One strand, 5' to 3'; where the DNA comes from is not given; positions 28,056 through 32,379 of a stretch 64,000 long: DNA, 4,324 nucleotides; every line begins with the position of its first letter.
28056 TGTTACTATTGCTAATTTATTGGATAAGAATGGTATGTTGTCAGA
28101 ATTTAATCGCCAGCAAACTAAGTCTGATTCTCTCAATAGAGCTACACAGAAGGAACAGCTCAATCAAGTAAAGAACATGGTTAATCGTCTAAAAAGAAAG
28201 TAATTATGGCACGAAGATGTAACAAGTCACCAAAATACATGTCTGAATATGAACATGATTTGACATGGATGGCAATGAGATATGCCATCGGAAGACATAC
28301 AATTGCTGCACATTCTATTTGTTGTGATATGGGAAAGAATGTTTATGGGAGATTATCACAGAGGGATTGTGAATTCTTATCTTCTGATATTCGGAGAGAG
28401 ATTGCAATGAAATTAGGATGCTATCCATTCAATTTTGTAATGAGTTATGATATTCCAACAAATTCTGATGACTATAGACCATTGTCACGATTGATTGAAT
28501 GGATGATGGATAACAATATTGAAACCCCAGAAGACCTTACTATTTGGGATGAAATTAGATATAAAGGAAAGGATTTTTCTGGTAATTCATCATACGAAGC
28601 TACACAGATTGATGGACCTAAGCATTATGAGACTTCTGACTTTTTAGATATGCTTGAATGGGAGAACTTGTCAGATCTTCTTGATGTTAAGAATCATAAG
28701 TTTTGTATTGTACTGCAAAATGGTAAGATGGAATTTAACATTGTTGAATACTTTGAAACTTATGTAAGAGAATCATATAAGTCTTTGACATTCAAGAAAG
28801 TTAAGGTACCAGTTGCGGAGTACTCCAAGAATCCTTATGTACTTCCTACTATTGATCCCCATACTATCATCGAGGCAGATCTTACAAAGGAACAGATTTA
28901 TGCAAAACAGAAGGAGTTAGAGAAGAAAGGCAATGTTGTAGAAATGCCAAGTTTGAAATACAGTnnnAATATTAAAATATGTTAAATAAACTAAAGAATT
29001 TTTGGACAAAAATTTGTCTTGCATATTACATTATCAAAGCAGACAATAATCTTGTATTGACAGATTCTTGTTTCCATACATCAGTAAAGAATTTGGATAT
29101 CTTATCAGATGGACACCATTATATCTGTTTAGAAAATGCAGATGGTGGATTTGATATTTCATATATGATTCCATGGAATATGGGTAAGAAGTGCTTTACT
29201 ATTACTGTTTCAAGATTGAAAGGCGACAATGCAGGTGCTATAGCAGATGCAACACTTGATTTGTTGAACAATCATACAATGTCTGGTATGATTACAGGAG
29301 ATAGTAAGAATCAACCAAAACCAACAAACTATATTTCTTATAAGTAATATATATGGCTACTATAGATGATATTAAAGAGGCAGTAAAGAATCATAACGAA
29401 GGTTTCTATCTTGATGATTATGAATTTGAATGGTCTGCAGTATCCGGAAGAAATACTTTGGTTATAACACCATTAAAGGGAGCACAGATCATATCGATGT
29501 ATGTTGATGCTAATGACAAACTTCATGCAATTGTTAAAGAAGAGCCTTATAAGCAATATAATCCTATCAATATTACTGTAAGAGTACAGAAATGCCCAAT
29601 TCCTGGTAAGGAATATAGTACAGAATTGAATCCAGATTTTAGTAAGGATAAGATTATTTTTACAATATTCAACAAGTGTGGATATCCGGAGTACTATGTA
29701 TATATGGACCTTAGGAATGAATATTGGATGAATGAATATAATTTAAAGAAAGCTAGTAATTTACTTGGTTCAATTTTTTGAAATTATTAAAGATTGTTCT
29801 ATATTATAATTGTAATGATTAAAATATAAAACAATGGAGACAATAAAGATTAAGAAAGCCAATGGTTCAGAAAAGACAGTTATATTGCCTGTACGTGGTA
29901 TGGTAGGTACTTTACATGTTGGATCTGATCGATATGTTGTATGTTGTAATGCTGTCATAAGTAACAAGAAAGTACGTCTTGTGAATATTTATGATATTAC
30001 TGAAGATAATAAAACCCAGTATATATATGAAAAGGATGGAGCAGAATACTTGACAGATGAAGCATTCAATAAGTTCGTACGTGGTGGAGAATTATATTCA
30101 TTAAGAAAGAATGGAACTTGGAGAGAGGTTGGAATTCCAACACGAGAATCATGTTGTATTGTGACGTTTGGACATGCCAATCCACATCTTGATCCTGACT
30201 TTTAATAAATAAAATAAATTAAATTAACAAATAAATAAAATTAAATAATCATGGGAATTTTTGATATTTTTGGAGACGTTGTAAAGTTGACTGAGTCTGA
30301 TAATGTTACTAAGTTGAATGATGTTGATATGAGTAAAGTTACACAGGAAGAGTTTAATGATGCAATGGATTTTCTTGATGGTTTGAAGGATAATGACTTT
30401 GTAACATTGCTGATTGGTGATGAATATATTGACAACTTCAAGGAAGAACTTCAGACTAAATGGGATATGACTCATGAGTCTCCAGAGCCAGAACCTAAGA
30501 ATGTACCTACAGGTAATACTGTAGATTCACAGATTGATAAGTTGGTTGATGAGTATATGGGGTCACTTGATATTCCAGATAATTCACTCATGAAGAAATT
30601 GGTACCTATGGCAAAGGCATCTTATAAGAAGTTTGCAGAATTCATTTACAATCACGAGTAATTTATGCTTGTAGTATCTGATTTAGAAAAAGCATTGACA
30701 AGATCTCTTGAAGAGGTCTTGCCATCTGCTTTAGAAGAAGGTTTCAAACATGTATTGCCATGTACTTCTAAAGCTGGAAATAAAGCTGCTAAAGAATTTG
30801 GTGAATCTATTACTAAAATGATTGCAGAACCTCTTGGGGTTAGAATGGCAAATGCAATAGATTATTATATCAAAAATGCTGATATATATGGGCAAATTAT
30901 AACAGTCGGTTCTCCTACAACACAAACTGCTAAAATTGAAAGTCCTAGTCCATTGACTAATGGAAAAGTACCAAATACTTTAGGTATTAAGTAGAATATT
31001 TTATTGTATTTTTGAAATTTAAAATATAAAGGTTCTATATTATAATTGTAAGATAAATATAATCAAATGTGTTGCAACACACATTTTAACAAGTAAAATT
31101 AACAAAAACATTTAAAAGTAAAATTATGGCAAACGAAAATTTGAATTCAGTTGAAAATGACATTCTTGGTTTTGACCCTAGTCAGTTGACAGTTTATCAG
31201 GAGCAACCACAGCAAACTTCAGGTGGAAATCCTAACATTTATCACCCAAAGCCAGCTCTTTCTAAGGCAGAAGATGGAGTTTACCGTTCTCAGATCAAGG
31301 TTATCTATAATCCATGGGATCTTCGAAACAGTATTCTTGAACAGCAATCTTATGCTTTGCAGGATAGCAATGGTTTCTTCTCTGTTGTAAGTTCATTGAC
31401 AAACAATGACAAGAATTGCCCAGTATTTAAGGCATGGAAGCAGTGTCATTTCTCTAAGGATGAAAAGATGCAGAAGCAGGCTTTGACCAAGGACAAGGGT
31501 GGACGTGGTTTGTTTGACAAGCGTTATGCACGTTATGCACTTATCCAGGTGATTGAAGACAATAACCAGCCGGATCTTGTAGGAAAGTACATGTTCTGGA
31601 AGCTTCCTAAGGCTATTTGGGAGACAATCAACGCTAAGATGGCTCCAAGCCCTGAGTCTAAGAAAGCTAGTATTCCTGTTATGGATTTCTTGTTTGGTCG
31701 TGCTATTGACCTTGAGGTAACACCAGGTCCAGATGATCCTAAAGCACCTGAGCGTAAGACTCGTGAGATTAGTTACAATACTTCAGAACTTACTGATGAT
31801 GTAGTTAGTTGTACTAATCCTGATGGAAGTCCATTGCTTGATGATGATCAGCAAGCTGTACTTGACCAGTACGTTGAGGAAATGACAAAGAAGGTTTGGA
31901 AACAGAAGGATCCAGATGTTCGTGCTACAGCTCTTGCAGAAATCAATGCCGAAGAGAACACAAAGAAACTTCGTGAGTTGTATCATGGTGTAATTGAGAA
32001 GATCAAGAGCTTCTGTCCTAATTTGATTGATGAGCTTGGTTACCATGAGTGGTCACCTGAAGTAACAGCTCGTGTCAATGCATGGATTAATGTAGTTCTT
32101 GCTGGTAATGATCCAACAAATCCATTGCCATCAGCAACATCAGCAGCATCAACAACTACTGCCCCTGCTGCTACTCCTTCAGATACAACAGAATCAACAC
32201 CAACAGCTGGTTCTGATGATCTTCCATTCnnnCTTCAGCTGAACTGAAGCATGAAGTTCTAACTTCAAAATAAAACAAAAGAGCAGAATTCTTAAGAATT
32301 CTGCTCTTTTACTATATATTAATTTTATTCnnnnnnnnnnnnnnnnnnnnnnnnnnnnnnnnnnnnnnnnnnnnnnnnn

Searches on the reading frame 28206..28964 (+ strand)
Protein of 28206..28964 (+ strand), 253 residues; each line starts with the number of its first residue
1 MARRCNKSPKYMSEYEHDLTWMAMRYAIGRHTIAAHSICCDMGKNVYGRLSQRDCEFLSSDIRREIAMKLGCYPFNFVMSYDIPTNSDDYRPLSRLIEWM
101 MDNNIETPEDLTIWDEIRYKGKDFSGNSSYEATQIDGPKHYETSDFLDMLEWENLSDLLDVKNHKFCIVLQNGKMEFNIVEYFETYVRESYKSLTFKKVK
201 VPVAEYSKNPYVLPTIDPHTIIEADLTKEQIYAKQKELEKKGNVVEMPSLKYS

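Call 64: search_protein_families(library=phrogs, proteins=[window:28206-28964:+], max_evalue=0.0001)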
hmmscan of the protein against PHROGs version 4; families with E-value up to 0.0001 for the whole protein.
window:28206-28964:+ (253 aa): 1 family
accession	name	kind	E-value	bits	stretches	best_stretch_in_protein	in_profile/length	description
phrog_11947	-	unknown function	1.2e-05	26.3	1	18-104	15-88/100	-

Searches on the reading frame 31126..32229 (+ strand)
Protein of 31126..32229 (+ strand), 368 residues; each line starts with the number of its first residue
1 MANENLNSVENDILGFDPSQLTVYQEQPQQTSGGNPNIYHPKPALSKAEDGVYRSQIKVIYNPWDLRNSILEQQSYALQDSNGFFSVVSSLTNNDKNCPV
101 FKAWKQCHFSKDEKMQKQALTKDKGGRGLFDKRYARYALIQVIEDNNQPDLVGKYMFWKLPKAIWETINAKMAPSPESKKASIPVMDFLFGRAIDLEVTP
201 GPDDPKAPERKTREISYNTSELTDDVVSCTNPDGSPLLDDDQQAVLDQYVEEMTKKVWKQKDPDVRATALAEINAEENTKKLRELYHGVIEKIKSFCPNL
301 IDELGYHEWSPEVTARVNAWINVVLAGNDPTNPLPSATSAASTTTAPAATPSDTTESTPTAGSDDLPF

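Call 63: search_protein_families(library=pfam, proteins=[window:31126-32229:+], max_evalue=0.001)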
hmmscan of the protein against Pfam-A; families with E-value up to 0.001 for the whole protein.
window:31126-32229:+ (368 aa): 1 family
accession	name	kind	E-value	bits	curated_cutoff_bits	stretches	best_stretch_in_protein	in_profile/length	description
PF08804.16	gp32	-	2.6e-06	28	26.8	1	92-233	48-192/208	gp32 DNA binding protein like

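Call 91: search_dna_similar(query=window:31126-32229:+, collection=phages, mode=protein, max_evalue=0.00001, max_rows=12)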
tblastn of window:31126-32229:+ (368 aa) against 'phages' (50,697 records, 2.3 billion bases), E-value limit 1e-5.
Records with a match: 1; places in all: 1; records where one place covers at least 80% of the query: 0.
Best place of each record, by identity: <60% 1.
By first word of the organism name: Chryseobacterium 1.
By host as written in the record: Chryseobacterium indologenes MA9 1.
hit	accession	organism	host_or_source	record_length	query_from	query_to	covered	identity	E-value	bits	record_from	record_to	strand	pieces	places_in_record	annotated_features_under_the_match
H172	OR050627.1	Chryseobacterium phage MA9V-1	Chryseobacterium indologenes MA9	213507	11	188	48%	26.5%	2e-6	56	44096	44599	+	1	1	hypothetical protein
